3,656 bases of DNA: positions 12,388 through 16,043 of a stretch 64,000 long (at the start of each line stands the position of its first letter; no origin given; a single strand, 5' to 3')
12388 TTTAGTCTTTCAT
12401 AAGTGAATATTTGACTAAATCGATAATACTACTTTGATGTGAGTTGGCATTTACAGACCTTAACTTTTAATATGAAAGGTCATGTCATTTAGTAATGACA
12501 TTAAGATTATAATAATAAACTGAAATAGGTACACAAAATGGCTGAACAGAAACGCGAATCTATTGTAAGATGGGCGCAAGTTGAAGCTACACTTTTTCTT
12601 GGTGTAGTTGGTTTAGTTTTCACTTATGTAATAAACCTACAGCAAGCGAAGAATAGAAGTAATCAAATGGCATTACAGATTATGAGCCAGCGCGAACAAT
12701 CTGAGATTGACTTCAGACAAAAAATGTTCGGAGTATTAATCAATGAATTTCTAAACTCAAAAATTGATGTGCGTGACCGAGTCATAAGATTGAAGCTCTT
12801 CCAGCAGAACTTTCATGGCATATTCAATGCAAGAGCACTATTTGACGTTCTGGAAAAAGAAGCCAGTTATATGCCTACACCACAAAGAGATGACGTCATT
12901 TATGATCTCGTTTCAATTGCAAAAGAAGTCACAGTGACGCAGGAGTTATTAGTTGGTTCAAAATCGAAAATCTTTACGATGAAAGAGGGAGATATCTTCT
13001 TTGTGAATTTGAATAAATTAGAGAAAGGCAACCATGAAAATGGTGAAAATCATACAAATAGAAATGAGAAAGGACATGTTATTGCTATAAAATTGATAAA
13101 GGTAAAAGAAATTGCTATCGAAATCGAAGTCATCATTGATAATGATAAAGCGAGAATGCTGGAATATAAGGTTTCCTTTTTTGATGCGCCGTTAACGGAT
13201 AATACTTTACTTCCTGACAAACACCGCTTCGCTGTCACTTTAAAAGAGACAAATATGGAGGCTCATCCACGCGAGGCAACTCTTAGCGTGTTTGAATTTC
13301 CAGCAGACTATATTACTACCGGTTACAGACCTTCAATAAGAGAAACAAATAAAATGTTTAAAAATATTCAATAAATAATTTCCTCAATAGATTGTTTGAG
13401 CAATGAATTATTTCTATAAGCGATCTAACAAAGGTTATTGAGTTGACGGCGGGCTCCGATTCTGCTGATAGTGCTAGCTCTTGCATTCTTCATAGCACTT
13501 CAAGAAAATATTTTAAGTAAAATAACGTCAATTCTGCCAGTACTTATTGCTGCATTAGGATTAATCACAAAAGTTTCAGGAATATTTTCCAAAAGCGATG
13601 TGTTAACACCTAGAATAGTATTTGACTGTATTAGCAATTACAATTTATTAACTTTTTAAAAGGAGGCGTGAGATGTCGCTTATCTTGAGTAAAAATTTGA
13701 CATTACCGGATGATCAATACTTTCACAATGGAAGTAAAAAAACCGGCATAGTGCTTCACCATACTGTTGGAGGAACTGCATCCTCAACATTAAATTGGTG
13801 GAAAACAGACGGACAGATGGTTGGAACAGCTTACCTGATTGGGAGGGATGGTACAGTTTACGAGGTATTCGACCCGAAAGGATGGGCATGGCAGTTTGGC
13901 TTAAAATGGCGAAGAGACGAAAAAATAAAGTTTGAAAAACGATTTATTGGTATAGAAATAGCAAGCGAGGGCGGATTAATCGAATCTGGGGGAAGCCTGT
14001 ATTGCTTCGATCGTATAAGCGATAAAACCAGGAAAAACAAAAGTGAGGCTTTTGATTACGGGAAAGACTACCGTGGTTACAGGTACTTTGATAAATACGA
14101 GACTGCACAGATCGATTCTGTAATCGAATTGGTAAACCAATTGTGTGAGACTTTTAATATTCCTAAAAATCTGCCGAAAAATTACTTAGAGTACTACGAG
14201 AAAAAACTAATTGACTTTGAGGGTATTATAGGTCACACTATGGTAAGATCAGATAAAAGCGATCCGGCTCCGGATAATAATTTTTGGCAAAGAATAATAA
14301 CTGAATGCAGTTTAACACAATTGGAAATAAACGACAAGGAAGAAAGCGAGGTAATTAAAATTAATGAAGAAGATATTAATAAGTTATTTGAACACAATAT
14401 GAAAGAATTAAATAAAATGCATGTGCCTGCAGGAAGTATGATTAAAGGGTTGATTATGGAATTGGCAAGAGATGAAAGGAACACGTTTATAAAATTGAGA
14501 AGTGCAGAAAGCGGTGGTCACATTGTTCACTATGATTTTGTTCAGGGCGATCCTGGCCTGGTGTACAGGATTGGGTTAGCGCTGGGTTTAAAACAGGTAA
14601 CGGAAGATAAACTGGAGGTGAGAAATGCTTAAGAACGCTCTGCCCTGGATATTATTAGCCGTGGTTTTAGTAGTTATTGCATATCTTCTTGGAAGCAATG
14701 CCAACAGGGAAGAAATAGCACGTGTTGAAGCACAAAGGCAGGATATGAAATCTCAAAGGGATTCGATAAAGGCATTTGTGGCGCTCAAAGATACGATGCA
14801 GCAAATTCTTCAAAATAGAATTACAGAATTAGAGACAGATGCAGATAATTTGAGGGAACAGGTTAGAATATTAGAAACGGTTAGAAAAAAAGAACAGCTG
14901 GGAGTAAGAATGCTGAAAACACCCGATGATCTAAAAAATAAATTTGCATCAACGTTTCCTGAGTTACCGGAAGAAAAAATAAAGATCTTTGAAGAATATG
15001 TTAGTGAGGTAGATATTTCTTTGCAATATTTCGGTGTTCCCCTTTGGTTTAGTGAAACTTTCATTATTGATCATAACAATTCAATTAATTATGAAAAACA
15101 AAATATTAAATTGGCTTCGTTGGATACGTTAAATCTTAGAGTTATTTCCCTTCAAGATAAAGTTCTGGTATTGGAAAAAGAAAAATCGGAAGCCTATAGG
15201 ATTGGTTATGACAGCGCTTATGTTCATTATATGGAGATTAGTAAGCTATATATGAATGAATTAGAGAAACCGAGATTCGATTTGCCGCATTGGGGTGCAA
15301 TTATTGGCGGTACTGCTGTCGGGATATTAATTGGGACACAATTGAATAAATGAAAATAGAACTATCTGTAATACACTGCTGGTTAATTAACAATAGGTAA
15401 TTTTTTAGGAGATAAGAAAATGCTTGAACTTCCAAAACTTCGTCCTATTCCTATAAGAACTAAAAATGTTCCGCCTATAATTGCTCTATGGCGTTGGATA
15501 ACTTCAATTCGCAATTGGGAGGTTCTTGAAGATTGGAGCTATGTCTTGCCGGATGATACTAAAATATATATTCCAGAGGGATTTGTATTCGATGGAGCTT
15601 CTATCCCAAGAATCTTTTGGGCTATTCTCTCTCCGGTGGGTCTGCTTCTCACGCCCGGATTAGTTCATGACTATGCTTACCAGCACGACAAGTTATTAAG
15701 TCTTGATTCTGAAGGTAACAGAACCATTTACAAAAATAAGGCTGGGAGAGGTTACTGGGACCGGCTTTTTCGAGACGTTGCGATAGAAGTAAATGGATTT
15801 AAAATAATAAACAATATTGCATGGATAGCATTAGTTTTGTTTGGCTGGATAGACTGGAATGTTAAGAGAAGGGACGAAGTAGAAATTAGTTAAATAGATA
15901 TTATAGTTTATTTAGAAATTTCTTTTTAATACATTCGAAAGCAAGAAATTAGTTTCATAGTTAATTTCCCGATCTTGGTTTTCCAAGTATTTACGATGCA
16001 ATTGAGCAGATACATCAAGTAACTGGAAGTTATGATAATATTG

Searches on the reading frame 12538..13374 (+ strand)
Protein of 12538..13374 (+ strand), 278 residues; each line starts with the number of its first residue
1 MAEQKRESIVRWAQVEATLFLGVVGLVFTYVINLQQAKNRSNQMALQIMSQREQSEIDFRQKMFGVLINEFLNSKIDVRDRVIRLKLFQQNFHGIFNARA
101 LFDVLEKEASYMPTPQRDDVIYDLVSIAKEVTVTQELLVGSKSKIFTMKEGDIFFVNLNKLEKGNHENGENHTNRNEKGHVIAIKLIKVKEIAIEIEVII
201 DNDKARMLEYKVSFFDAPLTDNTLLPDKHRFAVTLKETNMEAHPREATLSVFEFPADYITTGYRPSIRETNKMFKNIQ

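Call 5: search_protein_families(library=pfam, proteins=[window:12538-13374:+], max_evalue=0.1)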
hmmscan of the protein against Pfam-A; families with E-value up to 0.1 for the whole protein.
window:12538-13374:+ (278 aa): 1 family
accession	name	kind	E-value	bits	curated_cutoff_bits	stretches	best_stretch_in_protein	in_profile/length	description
PF08567.17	PH_TFIIH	-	0.048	14.4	27.1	0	9-53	15-58/88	TFIIH p62 subunit, N-terminal domain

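Call 6: search_protein_families(library=padloc, proteins=[window:12538-13374:+], max_evalue=0.1)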
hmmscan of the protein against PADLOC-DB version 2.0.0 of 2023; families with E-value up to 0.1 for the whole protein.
window:12538-13374:+ (278 aa): 0 families

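Call 7: search_protein_families(library=phrogs, proteins=[window:12538-13374:+], max_evalue=0.01)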
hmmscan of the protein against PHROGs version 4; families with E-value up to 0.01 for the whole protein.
window:12538-13374:+ (278 aa): 1 family
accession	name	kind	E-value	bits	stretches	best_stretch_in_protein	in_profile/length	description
phrog_13033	-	unknown function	0.006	17.5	1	165-225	50-112/146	-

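Call 8: search_protein_families(library=ncbifam, proteins=[window:12538-13374:+], max_evalue=0.01)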
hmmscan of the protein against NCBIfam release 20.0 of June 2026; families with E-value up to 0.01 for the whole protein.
window:12538-13374:+ (278 aa): 0 families

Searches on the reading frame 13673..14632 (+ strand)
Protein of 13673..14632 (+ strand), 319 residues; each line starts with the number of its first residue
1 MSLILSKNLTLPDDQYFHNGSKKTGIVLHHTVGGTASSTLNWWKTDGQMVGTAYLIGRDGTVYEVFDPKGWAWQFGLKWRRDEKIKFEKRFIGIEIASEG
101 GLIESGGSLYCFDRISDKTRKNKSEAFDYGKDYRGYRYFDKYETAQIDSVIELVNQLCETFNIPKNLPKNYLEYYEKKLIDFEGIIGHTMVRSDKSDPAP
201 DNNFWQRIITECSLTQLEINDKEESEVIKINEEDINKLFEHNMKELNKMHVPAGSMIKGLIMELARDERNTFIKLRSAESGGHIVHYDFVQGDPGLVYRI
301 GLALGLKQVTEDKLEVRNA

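Call 5: search_protein_families(library=pfam, proteins=[window:13673-14632:+], max_evalue=0.1)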
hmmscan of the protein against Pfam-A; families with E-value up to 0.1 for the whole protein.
window:13673-14632:+ (319 aa): 1 family
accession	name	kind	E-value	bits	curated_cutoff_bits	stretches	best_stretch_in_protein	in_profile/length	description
PF01510.30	Amidase_2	-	5.2e-18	66.1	26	1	24-200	6-131/131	N-acetylmuramoyl-L-alanine amidase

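Call 6: search_protein_families(library=padloc, proteins=[window:13673-14632:+], max_evalue=0.1)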
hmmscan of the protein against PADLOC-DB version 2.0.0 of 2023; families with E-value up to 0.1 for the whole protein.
window:13673-14632:+ (319 aa): 0 families

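Call 7: search_protein_families(library=phrogs, proteins=[window:13673-14632:+], max_evalue=0.01)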
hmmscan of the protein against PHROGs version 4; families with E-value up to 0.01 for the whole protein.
window:13673-14632:+ (319 aa): 8 families
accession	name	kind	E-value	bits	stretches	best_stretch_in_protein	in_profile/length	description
phrog_1794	-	lysis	1.7e-10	41.8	1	16-165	49-164/336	amidase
phrog_7698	-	lysis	2.5e-06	28.5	1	12-86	13-88/316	endolysin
phrog_833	-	lysis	5.2e-06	27.3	1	16-97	23-100/294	endolysin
phrog_880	-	lysis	1.5e-05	25.6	1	23-218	193-341/435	endolysin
phrog_1493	-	lysis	6.5e-05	23.3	1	21-202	32-155/394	endolysin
phrog_19265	-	unknown function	7.3e-05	23.6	1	20-97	21-90/293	-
phrog_3393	-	lysis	0.00054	20.8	1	1-89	1-94/342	endolysin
phrog_670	-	lysis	0.0013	18.7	1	19-200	105-235/596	endolysin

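Call 8: search_protein_families(library=ncbifam, proteins=[window:13673-14632:+], max_evalue=0.01)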
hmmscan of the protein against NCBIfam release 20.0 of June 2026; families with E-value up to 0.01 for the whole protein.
window:13673-14632:+ (319 aa): 0 families

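Call 99: search_dna_similar(query=window:13673-14629:+, collection=phages, mode=protein, max_evalue=0.001, max_rows=8)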
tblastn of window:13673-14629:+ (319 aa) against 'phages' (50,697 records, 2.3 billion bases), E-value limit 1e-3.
Records with a match: 7; places in all: 7; records where one place covers at least 80% of the query: 0.
Best place of each record, by identity: <60% 7.
By first word of the organism name: uncultured 4; Tenacibaculum 3.
By host as written in the record: - 4; Tenacibaculum maritimum 3.
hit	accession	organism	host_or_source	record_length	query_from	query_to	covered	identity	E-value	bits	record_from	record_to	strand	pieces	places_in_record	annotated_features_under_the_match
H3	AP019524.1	Tenacibaculum phage PTm1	Tenacibaculum maritimum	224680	7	210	64%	28.0%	6e-13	75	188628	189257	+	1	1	N-acetylmuramoyl-L-alanine amidase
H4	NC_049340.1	Tenacibaculum phage PTm1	Tenacibaculum maritimum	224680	7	210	64%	28.0%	6e-13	75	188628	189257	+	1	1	N-acetylmuramoyl-L-alanine amidase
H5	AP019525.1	Tenacibaculum phage PTm5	Tenacibaculum maritimum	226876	7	210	64%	28.0%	6e-13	75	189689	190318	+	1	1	N-acetylmuramoyl-L-alanine amidase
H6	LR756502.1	uncultured phage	metagenomic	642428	11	200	60%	26.9%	4e-7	57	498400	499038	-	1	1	record has no annotation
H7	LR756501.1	uncultured phage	metagenomic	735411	13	200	59%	26.9%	3e-15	82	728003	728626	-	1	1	record has no annotation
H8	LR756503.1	uncultured phage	metagenomic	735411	13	200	59%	26.9%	3e-15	82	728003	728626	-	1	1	record has no annotation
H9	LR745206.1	uncultured phage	metagenomic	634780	11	200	60%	26.6%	7e-8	60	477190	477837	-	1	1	record has no annotation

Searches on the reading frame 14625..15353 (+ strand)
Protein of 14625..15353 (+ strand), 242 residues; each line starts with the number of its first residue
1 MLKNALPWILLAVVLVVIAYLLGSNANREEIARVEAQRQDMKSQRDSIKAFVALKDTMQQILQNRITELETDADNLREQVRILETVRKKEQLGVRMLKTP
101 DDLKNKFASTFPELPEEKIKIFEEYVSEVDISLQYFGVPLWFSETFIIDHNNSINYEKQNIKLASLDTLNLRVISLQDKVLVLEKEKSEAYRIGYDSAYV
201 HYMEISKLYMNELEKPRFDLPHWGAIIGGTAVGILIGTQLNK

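Call 5: search_protein_families(library=pfam, proteins=[window:14625-15353:+], max_evalue=0.1)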
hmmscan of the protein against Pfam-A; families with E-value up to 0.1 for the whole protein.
window:14625-15353:+ (242 aa): 2 families
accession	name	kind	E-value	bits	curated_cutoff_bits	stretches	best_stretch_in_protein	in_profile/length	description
PF10229.14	MMADHC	-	0.015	15.5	27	1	42-122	74-154/272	Methylmalonic aciduria and homocystinuria type D protein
PF11254.13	DUF3053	-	0.024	14.7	23.9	1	59-129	89-158/219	Protein of unknown function (DUF3053)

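Call 6: search_protein_families(library=padloc, proteins=[window:14625-15353:+], max_evalue=0.1)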
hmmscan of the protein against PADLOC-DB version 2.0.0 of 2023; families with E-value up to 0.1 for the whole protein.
window:14625-15353:+ (242 aa): 3 families
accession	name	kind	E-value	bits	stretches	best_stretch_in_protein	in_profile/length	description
PDLC02709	PbeC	-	0.00028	17.6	1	30-131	416-518/661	PbeC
PDLC02714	PbeC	-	0.0047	13.8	1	25-119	421-515/651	PbeC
PDLC03863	LmuB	-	0.0075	13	1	25-129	365-473/610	-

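Call 7: search_protein_families(library=phrogs, proteins=[window:14625-15353:+], max_evalue=0.01)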
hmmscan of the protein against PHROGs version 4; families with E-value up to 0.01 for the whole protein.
window:14625-15353:+ (242 aa): 5 families
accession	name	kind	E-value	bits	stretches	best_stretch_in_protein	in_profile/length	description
phrog_1327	-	lysis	0.00046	21.1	1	2-75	5-80/158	Rz-like spanin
phrog_1152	-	lysis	0.00067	20.6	1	8-90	9-91/127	Rz-like spanin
phrog_214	-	lysis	0.00075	20.4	1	7-81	12-90/176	Rz-like spanin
phrog_95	-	integration and excision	0.001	18.7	1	25-138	451-562/651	integrase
phrog_1026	-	lysis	0.009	17.2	0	3-80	8-65/85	Rz-like spanin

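Call 8: search_protein_families(library=ncbifam, proteins=[window:14625-15353:+], max_evalue=0.01)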
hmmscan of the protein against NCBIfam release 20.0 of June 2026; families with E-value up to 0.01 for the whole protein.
window:14625-15353:+ (242 aa): 2 families
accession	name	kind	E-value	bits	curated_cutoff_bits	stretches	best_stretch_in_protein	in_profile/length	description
NF051445.1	HblB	equivalog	0.0041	16.1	750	1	45-100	183-238/466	hemolysin BL regulatory component HblB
NF045487.1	ASRP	equivalog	0.0084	14.8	300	1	26-89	215-276/593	archaea-specific SMC-related protein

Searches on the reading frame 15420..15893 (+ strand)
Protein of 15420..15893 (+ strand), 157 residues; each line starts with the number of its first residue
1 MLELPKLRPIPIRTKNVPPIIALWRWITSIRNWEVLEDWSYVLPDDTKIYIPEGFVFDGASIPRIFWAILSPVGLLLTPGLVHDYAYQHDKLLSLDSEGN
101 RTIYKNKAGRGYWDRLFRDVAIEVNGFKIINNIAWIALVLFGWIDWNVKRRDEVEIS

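Call 5: search_protein_families(library=pfam, proteins=[window:15420-15893:+], max_evalue=0.1)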
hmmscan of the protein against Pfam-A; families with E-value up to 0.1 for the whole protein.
window:15420-15893:+ (157 aa): 1 family
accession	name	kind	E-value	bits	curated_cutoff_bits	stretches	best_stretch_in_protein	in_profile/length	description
PF07087.16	DUF1353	-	2.3e-15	56.4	22.5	1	33-137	1-90/91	Protein of unknown function (DUF1353)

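Call 6: search_protein_families(library=padloc, proteins=[window:15420-15893:+], max_evalue=0.1)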
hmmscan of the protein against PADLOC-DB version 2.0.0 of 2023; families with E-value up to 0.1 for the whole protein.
window:15420-15893:+ (157 aa): 0 families

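Call 7: search_protein_families(library=phrogs, proteins=[window:15420-15893:+], max_evalue=0.01)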
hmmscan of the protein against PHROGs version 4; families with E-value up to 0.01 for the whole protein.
window:15420-15893:+ (157 aa): 1 family
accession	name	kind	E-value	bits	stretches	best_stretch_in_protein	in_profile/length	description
phrog_1158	-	tail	6.4e-21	75.9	1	31-151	22-136/205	tail assembly chaperone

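Call 8: search_protein_families(library=ncbifam, proteins=[window:15420-15893:+], max_evalue=0.01)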
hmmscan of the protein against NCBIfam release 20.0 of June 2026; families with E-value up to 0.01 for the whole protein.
window:15420-15893:+ (157 aa): 0 families

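Call 100: search_dna_similar(query=window:15420-15890:+, collection=phages, mode=protein, max_evalue=0.001, max_rows=8)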
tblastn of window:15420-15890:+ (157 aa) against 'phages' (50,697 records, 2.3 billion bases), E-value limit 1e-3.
Records with a match: 51; places in all: 51; records where one place covers at least 80% of the query: 9.
Best place of each record, by identity: <60% 51.
By first word of the organism name: Campylobacter 21; Vibrio 7; Fusobacterium 6; Methylophilales 4; Bacteriophage 4; Pelagibacter 2; Serratia 2; Klebsiella 2; Pseudomonas 1; Salmonella 1; and 1 more.
By host as written in the record: Methylophilales_sp._H5P1 4; Candidatus Pelagibacter ubique HTCC1062 2; Fusobacterium nucleatum 2; Fusobacterium nucleatum ATCC 10953 2; Klebsiella pneumoniae 2; Vibrio alginolyticus CECT 521 2; - 2; Vibrio parahaemolyticus 1; and 34 more.
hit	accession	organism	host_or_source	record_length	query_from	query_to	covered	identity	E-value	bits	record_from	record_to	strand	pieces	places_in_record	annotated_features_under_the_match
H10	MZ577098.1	Methylophilales phage Melnitz-3 EXVC039M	Methylophilales_sp._H5P1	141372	3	151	95%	40.9%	9e-29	115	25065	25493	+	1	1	protein of unknown function DUF1353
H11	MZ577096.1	Methylophilales phage Melnitz-2 EXVC040M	Methylophilales_sp._H5P1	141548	3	151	95%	40.9%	9e-29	115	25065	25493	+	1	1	protein of unknown function DUF1353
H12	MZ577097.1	Methylophilales phage Melnitz EXVC044M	Methylophilales_sp._H5P1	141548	3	151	95%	40.9%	9e-29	115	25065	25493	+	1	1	protein of unknown function DUF1353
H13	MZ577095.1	Methylophilales phage Melnitz-1 EXVC043M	Methylophilales_sp._H5P1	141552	3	151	95%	40.9%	9e-29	115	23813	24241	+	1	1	hypothetical protein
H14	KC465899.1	Pelagibacter phage HTVC008M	Candidatus Pelagibacter ubique HTCC1062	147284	3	151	95%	38.7%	4e-26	108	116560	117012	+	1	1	hypothetical protein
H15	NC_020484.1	Pelagibacter phage HTVC008M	Candidatus Pelagibacter ubique HTCC1062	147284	3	151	95%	38.7%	4e-26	108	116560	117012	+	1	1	tail assembly chaperone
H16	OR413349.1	Vibrio phage pv27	Vibrio parahaemolyticus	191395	8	155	94%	26.0%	9e-7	53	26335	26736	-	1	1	tail assembly chaperone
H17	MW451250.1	Vibrio phage phiTY18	Vibrio parahaemolyticus TY18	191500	8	155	94%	26.0%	9e-7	53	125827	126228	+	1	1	record has no annotation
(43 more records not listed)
